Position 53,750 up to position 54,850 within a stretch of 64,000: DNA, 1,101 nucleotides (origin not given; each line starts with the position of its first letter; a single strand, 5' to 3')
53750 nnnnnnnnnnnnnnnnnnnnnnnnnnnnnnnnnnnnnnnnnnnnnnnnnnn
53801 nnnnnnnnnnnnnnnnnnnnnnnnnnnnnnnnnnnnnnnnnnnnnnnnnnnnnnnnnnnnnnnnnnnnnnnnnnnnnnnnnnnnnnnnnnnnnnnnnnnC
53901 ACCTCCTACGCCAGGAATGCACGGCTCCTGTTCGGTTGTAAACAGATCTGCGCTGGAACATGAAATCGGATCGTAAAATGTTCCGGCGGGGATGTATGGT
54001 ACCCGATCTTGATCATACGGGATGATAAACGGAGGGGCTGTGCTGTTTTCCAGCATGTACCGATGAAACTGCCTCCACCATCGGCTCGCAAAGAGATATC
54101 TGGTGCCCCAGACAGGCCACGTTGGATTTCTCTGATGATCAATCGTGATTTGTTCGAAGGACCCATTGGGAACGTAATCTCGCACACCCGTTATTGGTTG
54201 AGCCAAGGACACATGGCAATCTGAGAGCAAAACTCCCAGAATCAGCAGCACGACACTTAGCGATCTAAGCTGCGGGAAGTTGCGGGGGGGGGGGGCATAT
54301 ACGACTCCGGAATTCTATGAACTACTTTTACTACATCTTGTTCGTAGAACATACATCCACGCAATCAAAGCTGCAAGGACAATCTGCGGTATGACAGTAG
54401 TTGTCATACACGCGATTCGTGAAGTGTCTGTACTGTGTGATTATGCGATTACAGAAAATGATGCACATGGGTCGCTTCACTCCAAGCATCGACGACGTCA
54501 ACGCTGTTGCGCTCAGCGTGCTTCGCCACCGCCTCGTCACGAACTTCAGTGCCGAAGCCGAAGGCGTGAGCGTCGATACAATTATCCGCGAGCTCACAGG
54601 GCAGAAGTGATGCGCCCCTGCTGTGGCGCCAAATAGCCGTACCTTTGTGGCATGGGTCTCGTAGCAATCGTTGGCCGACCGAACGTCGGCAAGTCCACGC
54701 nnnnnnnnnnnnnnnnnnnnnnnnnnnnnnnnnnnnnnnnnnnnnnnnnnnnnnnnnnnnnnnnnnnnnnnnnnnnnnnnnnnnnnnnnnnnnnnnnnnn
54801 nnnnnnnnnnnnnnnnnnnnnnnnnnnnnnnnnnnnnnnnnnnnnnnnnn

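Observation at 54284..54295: Poly-G/C (n=12) tract in the promoter region of the Cys-rich secreted protein operon: candidate phase-variation switch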

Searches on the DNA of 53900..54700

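Call 63: search_rna_families(source=window, start=53900, end=54700, threshold=evalue, max_evalue=1)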
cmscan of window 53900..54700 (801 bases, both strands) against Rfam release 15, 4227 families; matches with E-value up to 1: 0.
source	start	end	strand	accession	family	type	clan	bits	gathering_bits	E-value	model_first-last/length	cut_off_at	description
